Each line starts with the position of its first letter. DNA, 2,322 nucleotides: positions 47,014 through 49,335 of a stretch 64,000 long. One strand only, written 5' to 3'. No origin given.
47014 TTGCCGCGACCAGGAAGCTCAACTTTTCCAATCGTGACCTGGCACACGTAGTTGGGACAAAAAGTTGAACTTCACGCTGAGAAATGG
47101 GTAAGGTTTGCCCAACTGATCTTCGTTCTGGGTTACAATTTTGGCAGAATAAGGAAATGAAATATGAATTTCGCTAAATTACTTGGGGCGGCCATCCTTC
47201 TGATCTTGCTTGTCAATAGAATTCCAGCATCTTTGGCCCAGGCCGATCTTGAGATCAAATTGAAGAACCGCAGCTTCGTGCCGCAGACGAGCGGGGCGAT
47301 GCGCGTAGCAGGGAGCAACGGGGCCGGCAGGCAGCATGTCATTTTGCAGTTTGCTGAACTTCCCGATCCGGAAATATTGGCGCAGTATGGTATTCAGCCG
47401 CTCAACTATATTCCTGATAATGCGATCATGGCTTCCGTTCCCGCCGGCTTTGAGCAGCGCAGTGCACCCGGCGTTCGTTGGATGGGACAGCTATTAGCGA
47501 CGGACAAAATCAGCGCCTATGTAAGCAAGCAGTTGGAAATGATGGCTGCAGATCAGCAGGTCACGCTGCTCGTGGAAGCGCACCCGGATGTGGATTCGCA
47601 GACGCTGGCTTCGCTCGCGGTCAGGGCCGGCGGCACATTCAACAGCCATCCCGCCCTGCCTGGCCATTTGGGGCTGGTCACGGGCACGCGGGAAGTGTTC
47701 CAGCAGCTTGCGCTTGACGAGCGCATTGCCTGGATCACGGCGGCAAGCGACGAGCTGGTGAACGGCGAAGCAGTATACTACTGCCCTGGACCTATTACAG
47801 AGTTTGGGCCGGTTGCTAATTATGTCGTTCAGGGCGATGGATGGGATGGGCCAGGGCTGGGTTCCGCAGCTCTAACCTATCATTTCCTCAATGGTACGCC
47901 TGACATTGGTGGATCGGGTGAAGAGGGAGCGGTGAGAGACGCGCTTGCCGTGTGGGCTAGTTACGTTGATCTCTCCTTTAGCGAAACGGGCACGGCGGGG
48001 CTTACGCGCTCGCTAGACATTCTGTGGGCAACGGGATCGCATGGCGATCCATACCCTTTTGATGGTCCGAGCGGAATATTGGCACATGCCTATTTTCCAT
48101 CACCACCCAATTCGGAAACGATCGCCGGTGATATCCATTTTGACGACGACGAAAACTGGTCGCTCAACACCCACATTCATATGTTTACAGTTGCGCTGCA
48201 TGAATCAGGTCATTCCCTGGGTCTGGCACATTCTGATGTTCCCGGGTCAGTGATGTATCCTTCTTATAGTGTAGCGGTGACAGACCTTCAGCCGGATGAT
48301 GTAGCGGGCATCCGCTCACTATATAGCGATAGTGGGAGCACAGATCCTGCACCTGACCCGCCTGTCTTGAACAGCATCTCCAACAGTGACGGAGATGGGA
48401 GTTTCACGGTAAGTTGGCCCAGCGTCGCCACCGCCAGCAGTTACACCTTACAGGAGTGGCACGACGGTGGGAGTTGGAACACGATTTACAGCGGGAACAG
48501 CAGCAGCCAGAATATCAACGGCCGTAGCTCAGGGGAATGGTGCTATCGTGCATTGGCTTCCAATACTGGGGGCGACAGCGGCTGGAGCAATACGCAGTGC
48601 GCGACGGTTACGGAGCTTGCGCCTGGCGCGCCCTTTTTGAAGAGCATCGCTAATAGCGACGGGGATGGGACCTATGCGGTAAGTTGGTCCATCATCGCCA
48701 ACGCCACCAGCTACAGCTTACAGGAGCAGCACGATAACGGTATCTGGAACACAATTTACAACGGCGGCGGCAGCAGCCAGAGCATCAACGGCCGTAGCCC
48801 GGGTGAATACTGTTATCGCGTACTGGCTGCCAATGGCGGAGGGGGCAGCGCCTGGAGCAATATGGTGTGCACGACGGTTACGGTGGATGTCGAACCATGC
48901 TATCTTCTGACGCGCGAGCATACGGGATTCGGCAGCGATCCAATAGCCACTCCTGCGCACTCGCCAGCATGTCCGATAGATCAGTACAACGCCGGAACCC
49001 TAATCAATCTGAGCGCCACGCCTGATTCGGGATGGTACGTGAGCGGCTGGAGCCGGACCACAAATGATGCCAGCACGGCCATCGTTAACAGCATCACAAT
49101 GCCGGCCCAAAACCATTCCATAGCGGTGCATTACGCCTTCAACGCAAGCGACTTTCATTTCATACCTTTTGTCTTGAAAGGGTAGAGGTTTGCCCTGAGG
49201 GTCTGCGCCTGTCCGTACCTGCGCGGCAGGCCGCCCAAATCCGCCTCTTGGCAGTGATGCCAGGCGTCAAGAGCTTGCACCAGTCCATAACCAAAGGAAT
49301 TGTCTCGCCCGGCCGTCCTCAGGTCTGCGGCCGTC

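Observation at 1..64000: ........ is a highly iterated octamer palindrome (HIP-like) in this genome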

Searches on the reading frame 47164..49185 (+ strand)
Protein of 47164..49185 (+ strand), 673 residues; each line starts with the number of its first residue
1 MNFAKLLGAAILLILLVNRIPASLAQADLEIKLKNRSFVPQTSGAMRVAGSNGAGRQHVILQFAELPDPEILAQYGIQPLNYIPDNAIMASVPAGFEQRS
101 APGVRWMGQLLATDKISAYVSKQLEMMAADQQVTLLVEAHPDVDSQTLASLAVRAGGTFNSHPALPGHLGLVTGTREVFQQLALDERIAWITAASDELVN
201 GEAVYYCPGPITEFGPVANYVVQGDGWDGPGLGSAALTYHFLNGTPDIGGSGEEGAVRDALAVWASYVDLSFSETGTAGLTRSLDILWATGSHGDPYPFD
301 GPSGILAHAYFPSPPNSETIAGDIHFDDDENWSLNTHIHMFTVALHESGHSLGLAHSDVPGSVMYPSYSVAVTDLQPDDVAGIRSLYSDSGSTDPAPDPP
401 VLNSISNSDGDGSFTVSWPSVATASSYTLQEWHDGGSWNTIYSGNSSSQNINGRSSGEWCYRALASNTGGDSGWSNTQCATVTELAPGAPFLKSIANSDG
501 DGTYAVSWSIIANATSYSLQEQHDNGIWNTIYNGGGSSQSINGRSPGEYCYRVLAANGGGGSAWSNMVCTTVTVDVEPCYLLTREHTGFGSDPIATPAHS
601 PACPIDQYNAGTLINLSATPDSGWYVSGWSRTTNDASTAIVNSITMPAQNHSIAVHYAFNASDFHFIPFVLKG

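Call 6: search_protein_families(library=pfam, proteins=[window:47164-49185:+])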
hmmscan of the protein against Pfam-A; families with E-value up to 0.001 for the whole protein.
window:47164-49185:+ (673 aa): 2 families
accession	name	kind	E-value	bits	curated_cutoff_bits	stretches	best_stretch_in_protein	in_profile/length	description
PF00413.30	Peptidase_M10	-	8e-43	146.5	24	1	236-387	6-158/159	Matrixin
PF18998.6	Flg_new_2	-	8.2e-09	35.8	23.6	1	607-658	18-70/73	Divergent InlB B-repeat domain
